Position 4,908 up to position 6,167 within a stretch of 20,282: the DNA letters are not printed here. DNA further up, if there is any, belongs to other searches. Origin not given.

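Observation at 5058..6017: Unrecognised Cys-rich 319-aa protein translationally locked between 2-KPCC and the XcbC-like lyase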

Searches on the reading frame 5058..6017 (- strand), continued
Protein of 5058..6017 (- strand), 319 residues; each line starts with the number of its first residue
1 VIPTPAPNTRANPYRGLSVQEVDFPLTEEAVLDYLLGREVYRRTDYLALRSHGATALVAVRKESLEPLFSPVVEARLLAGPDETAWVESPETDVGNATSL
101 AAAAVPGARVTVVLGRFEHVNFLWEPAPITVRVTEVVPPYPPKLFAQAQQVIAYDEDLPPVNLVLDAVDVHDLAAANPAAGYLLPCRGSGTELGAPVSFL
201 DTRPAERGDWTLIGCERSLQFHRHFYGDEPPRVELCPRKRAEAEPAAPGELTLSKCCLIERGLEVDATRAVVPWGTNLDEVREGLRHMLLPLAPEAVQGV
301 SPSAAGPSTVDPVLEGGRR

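Call 22: search_protein_representatives(protein=window:5061-6017:-)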
Query: 319 residues. Proteins with E-value up to 0.001 (for the whole library): 480; up to 1e-10: 329; up to 1e-30: 121. The best 150 are listed.
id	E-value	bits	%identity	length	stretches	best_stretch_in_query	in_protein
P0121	2.4e-124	431.4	67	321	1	1-316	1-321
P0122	6.6e-88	311.7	78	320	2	1-142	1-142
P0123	6.0e-87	308.5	72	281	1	2-208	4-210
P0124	3.2e-85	302.9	51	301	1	1-286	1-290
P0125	1.4e-79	284.3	52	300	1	8-289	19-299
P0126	3.9e-76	273.0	62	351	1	28-239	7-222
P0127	1.1e-75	271.5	72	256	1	3-191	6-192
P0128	1.7e-75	270.9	53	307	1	12-288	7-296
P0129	8.7e-75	268.6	60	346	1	19-247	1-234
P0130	8.7e-75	268.6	79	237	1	2-159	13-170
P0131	3.8e-74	266.5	51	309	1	11-288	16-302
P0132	1.8e-70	254.4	49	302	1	8-288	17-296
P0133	1.5e-69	251.3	61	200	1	1-191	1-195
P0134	1.6e-68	248.0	48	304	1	12-286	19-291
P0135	2.5e-67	244.1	50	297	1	11-290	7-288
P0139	1.2e-62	228.7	44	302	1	14-288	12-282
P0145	1.2e-55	205.7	40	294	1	7-289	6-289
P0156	6.2e-49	183.6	37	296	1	12-296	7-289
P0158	1.9e-45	172.2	36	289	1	12-288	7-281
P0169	2.0e-41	158.9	34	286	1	15-287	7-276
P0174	6.8e-40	153.9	34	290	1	15-287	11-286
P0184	7.1e-39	150.6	32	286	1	17-290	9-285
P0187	1.0e-38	150.1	37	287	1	14-294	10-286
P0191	6.2e-38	147.5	37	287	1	17-288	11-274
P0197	6.7e-37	144.1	37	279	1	16-287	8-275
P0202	8.7e-36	140.4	34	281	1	15-289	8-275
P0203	1.2e-35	140.0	30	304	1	15-286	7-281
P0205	2.4e-35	139.0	31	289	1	13-285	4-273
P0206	2.8e-35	138.7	38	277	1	16-288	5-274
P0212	1.2e-34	136.7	33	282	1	16-288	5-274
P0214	2.3e-34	135.7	35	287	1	15-288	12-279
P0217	5.4e-34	134.5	32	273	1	20-289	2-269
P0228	4.8e-32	128.1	30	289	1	16-288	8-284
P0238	6.8e-31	124.3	30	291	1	16-288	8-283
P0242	1.4e-30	123.4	30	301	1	15-285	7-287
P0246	2.7e-29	119.1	29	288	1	14-288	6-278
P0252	8.9e-29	117.4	29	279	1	19-286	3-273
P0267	9.3e-27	110.8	29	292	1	17-292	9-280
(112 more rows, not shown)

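Call 28: search_solved_structures(query=A2, max_evalue=10, show_alignments=2)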
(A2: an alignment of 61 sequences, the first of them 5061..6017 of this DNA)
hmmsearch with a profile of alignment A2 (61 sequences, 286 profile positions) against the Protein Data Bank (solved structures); distinct sequences matched with E-value up to 10: 1.
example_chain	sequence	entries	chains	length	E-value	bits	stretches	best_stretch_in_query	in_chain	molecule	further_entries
6slf_A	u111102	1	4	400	0.77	11.9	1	155-202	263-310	N-alpha-acyl-glutamine aminoacylase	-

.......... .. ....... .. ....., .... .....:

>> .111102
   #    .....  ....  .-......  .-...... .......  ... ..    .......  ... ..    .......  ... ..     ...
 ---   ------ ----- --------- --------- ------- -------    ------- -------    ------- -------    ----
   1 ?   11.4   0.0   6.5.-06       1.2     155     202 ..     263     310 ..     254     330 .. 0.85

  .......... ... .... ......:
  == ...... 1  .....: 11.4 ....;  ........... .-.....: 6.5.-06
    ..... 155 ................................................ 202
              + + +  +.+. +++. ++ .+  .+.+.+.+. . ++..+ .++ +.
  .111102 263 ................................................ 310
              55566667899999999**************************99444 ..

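Call 30: find_related_loci(query=A1, collection=genome_contigs, flank=10000)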
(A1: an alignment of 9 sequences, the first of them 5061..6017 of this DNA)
Query A1 (319 aa) in genome_contigs; peptide patterns used: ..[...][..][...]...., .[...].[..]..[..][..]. (x = any residue, [..] = any of these).
511 stretches matched a pattern; 479 encode a relative of the query (tblastn E <= 1e-3); the best 80 are kept; 80 distinct loci.
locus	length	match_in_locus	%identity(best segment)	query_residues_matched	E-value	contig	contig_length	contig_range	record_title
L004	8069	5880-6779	91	1-300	9e-178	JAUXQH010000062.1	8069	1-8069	MAG: Pseudomonadota bacterium isolate C12_concoct.bin.32 C12_k141_218135, whole genome shotgun sequence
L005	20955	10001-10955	90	1-318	6e-168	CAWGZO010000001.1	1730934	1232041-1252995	MAG: uncultured Actinomycetota bacterium isolate MFD09730.bin.2.34 genome assembly, contig: contig_10792, whole genome s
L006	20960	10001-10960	81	1-305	2e-167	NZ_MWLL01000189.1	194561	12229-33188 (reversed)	Kineosporia sp. R_H_3 ECOMGDLI_189, whole genome shotgun sequence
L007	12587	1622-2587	80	1-305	4e-161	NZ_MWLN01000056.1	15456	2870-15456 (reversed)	Kineosporia sp. A_224 strain A 224 EDJALFJO_56, whole genome shotgun sequence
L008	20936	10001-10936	81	1-305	1e-150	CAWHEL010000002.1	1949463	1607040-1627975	MAG: uncultured Actinomycetota bacterium isolate MFD04651.bin.1.166 genome assembly, contig: contig_1277, whole genome s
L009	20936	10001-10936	80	1-305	4e-150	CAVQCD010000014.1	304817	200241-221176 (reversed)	MAG: uncultured Actinomycetota bacterium isolate MFD04716.bin.2.293 genome assembly, contig: contig_40504, whole genome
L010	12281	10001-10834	81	1-284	5e-142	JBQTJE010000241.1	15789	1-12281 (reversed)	MAG: Pseudonocardia sp. isolate SAW28 c_000000041785, whole genome shotgun sequence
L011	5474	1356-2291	72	2-310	4e-142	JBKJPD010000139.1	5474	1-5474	MAG: Pseudonocardia sp. isolate ant_bin.446 k117_420541, whole genome shotgun sequence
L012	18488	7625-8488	79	1-290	2e-140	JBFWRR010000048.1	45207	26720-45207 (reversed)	MAG: Pseudonocardia sp. isolate CA_2019_TPBF_210 NODE_5073_length_45207_cov_22.862201_TPBF, whole genome shotgun sequenc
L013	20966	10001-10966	75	1-317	5e-140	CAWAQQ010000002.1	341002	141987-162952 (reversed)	MAG: uncultured Actinomycetota bacterium isolate MFD02840.bin.2.111 genome assembly, contig: contig_116125, whole genome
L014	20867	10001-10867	79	1-290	8e-139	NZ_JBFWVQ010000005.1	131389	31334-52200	MAG: Pseudonocardia sp. isolate CA_2019_TPBF_98 NODE_1266_length_131389_cov_12.677668_TPBF, whole genome shotgun sequenc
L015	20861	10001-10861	75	2-290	6e-138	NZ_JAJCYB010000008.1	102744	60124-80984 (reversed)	MAG: Pseudonocardia sp. isolate OFTM178 OFTM178_7, whole genome shotgun sequence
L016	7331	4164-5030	81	1-290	7e-137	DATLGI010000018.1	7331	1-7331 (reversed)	MAG TPA_asm: Pseudonocardia sp. isolate SMAG_U13610 k141_17841, whole genome shotgun sequence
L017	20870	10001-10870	78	1-290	2e-135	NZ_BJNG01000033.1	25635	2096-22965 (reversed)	Pseudonocardia hydrocarbonoxydans strain NBRC 14498 sequence33, whole genome shotgun sequence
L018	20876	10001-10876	74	2-294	2e-135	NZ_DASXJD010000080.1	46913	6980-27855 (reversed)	MAG: Actinomycetospora sp. isolate SMAG_U5239 k141_5604941, whole genome shotgun sequence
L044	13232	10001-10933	77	1-305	6e-156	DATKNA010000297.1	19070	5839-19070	MAG TPA_asm: Kineosporiaceae bacterium isolate SMAG_U14725 k141_5634114, whole genome shotgun sequence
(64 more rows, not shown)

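Call 35: predict_structure(alignment_id=A2)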
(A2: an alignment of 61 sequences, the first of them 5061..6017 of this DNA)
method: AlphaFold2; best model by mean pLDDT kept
length: 319 residues; sequences in the alignment: 61
mean_pLDDT: 94.3   pTM: 0.89
mean pLDDT of the five models: 94.3, 94.1, 94.0, 93.9, 93.8
residues with pLDDT >= 90: 287; 70-90: 9; 50-70: 22; < 50: 1
segments of 3 or more residues with pLDDT < 50: none
pLDDT, mean of each block of 10 residues (from residue 1): 94 95 98 98 97 98 97 98 99 98 98 98 98 97 98 97 98 98 92 96 97 98 98 98 97 98 97 97 98 73 58 60
secondary structure, 60 per line:
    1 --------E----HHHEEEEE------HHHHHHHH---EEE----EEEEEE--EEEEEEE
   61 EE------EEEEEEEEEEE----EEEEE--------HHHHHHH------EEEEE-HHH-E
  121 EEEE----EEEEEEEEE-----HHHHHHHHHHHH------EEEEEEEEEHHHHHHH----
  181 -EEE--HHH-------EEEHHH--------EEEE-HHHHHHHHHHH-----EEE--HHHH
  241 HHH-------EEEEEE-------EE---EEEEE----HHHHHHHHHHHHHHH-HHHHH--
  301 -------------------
elements in order: E17-21 H28-35 E39-41 E46-51 E54-62 E69-79 E84-88 H97-103 E110-114 E120-124 E129-137 H143-154 E161-169 H170-176 E182-184 E197-199 E211-214 H216-226 E232-234 H237-243 E251-256 E269-273 H278-292 H294-298

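Call 38: fold_search(model_id=the predicted structure, library=pdb)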
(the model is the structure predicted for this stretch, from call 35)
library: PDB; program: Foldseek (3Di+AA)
matches with E <= 10: 398; with E <= 0.001: 1
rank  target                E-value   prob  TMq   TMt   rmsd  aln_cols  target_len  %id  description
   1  5o96_D                7.6e-04  0.23  0.12  0.14  16.8       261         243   15  Structure of the putative methyltransferase Lpg2936 from Legionella pneumophila in complex with the bound cofactor SAM (released 2017-11-08)
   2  5o95_D                1.4e-03  0.16  0.11  0.13  17.4       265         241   11  Structure of the putative methyltransferase Lpg2936 from Legionella pneumophila (released 2017-11-08)
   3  5o95_A                1.6e-03  0.28  0.14  0.16  16.6       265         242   12  Structure of the putative methyltransferase Lpg2936 from Legionella pneumophila (released 2017-11-08)
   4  4e8b                  2.5e-03  0.15  0.10  0.12  17.6       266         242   12  Crystal structure of 16S rRNA Methyltransferase RsmE from E.coli (released 2012-09-12)
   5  5o95_B                3.4e-03  0.15  0.11  0.13  17.6       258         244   12  Structure of the putative methyltransferase Lpg2936 from Legionella pneumophila (released 2017-11-08)
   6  1v6z_A                5.5e-03  0.14  0.10  0.13  18.5       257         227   10  Crystal structure of TT1573 from Thermus thermophilus (released 2004-12-14)
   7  1vhy_A                8.0e-03  0.14  0.12  0.14  17.5       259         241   12  Crystal structure of Haemophilus influenzae protein HI0303, Pfam DUF558 (released 2003-12-30)
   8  1v6z_B                1.4e-02  0.15  0.13  0.17  17.9       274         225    9  Crystal structure of TT1573 from Thermus thermophilus (released 2004-12-14)
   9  3kw2_A                1.6e-02  0.09  0.11  0.13  17.6       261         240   13  Crystal structure of probable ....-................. from Porphyromonas gingivalis (released 2010-01-19)
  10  1vhk_A                1.7e-02  0.12  0.11  0.14  17.7       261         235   10  Crystal structure of an hypothetical protein (released 2003-12-30)
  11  2z0y_A                1.7e-02  0.11  0.11  0.14  18.1       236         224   10  Crystal structure of TTHA0657-SAM complex (released 2007-11-13)
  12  1nxz_A                2.0e-02  0.11  0.12  0.14  18.1       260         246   12  X-Ray Crystal Structure of Protein yggj_haein of Haemophilus influenzae. Northeast Structural Genomics Consortium Targ (released 2003-03-11)
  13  5vm8_B                2.5e-02  0.09  0.11  0.13  18.1       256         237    8  Crystal structure of a Ribosomal RNA small subunit methyltransferase E from Neisseria gonorrhoeae bound to S-adenosyl  (released 2017-05-10)
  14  3kw2_B                2.8e-02  0.07  0.11  0.13  17.5       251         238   14  Crystal structure of probable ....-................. from Porphyromonas gingivalis (released 2010-01-19)
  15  4j3c_A                4.6e-02  0.09  0.15  0.17  17.1       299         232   11  Crystal structure of 16S ribosomal RNA methyltransferase RsmE (released 2013-02-20)
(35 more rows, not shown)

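Call 42: find_encoding_contigs(protein=P0203, flank=8000, max_places=3)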
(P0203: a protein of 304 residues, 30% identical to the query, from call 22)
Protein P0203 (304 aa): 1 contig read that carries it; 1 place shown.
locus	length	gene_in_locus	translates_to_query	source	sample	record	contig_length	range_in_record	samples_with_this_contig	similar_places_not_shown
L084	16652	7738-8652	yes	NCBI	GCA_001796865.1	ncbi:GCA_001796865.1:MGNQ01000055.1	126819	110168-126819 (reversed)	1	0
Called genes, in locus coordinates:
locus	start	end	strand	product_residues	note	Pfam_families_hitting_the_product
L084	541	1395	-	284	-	PF13187:Fer4_9 (faint), PF13237:Fer4_10 (weak), PF13247:Fer4_11, PF12838:Fer4_7 (weak), PF12797:Fer4_2 (weak), PF00037:Fer4 (weak), PF12837:Fer4_6 (weak), PF13247:Fer4_11 (weak)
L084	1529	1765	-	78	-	PF04945:YHS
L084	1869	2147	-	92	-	PF02583:Trns_repr_metal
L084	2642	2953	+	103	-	-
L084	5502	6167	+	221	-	PF01209:Ubie_methyltran, PF13489:Methyltransf_23, PF13847:Methyltransf_31, PF08241:Methyltransf_11, PF08242:Methyltransf_12, PF13649:Methyltransf_25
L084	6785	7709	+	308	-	PF02445:NadA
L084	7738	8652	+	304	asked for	PF24830:DUF7714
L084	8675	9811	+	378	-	PF04055:Radical_SAM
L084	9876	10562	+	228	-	PF07314:Lit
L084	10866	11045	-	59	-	-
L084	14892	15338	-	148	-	-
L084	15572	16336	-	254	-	PF00106:adh_short, PF08659:KR, PF13561:adh_short_C2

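Call 43: find_encoding_contigs(protein=P0246, flank=8000, max_places=3)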
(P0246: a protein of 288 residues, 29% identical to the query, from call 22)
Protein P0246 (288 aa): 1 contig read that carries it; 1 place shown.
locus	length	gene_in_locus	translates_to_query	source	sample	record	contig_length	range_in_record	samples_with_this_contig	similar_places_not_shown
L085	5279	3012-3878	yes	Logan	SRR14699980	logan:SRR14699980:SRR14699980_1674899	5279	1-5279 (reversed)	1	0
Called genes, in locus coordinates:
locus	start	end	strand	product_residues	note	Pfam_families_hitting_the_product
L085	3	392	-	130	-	?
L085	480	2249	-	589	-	PF00578:AhpC-TSA (weak), PF08534:Redoxin (faint), PF13098:Thioredoxin_2 (faint), PF13905:Thioredoxin_8 (faint), PF00578:AhpC-TSA, PF02630:SCO1-SenC (weak)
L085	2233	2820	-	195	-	-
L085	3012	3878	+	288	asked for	PF24830:DUF7714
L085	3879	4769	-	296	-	PF02540:NAD_synthase, PF00733:Asn_synthase (weak), PF03054:tRNA_Me_trans (faint)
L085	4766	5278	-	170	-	?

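Call 44: find_encoding_contigs(protein=P0169, flank=8000, max_places=3)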
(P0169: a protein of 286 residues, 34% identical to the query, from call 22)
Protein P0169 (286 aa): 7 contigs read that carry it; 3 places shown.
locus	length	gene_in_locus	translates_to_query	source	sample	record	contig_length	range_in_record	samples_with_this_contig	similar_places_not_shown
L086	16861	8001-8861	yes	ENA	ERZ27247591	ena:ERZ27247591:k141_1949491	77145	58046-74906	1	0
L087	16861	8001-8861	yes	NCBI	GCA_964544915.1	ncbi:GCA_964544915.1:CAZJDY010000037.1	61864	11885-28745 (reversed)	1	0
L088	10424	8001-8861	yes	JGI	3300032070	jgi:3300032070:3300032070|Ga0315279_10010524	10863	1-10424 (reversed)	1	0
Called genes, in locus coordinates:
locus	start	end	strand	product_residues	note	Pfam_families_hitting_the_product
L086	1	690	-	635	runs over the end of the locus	PF01926:MMR_HSR1, PF02421:FeoB_N, PF17910:FeoB_Cyto, PF07670:Gate, PF07664:FeoB_C, PF07670:Gate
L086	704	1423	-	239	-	PF01325:Fe_dep_repress, PF02742:Fe_dep_repr_C, PF04023:FeoA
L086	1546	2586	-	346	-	PF04055:Radical_SAM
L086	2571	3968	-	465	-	PF00133:tRNA-synt_1 (faint), PF01406:tRNA-synt_1e, PF01921:tRNA-synt_1f (faint), PF09334:tRNA-synt_1g (weak), PF09190:DALR_2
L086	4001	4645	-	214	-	PF00132:Hexapep, PF14602:Hexapep_2 (weak)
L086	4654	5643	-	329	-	PF00291:PALP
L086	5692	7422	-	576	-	PF04389:Peptidase_M28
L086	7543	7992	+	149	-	-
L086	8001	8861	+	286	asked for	PF24830:DUF7714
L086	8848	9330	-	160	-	-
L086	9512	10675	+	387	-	PF00682:HMGL-like, PF22617:HCS_D2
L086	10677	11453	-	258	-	PF10418:DHODB_Fe-S_bind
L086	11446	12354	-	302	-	PF01180:DHO_dh, PF01207:Dus (weak), PF03060:NMO (faint)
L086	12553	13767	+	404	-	PF00155:Aminotran_1_2, PF00266:Aminotran_5, PF01041:DegT_DnrJ_EryC1 (weak), PF01212:Beta_elim_lyase (weak)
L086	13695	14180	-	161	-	-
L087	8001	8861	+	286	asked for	PF24830:DUF7714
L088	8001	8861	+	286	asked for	PF24830:DUF7714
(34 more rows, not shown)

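Call 45: find_encoding_contigs(protein=P0184, flank=8000, max_places=3)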
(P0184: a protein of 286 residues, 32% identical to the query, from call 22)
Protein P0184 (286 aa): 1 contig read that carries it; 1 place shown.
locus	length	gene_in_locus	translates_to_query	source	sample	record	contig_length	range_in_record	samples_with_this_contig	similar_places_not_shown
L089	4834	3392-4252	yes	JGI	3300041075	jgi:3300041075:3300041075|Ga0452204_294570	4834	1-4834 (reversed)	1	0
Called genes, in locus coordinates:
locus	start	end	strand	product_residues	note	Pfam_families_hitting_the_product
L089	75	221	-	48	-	-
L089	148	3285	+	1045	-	-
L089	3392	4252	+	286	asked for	PF24830:DUF7714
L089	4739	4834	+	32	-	?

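Call 46: find_encoding_contigs(protein=P0238, flank=8000, max_places=3)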
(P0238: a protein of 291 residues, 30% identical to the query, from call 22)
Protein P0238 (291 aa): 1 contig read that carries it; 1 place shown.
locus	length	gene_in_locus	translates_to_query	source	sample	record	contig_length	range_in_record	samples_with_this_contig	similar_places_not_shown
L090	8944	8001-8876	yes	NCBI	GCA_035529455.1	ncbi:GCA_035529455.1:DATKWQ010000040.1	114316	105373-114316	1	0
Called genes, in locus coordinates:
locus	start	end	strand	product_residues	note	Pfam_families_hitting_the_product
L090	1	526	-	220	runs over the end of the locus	PF05048:NosD, PF13229:Beta_helix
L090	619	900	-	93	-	PF13145:Rotamase_2, PF13616:Rotamase_3, PF00639:Rotamase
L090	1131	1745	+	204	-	PF01047:MarR (faint), PF13404:HTH_AsnC-type, PF13412:HTH_24, PF08394:Arc_trans_TRASH (weak), PF24273:TRASH_HVO_1752_C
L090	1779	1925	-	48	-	PF04945:YHS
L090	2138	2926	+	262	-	PF01946:Thi4, PF00890:FAD_binding_2, PF01266:DAO, PF01494:FAD_binding_3, PF03486:HI0933_like, PF07992:Pyr_redox_2, PF12831:FAD_oxidored, PF13450:NAD_binding_8, +2 more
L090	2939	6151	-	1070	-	PF25596:CPSase_L_D1, PF02786:CPSase_L_D2, PF07478:Dala_Dala_lig_C, PF02787:CPSase_L_D3, PF25596:CPSase_L_D1, PF02786:CPSase_L_D2, PF02222:ATP-grasp (weak), PF02142:MGS, +3 more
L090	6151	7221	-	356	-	PF00988:CPSase_sm_chain, PF00117:GATase, PF07722:Peptidase_C26 (faint)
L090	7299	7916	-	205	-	PF13302:Acetyltransf_3, PF00583:Acetyltransf_1, PF13420:Acetyltransf_4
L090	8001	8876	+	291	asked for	PF24830:DUF7714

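Call 47: find_encoding_contigs(protein=P0156, flank=8000, max_places=3)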
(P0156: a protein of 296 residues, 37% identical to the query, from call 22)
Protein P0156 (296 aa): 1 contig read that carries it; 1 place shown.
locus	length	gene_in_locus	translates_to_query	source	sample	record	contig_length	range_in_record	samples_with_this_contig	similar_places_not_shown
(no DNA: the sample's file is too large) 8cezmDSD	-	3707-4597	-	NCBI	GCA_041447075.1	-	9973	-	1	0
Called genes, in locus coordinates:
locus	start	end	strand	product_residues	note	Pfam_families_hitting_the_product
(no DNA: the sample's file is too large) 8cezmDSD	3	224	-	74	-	?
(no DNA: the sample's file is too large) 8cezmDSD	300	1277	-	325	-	PF00291:PALP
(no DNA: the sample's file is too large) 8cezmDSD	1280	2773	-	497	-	PF00206:Lyase_1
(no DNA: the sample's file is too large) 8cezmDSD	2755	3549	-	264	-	PF02679:ComA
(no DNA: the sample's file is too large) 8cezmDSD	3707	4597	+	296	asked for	PF24830:DUF7714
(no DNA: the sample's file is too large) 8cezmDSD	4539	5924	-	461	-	PF00206:Lyase_1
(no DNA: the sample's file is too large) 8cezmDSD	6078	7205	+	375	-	PF02812:ELFV_dehydrog_N, PF00208:ELFV_dehydrog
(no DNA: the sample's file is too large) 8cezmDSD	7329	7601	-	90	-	PF14026:SCO4226-like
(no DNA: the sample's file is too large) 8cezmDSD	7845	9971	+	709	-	?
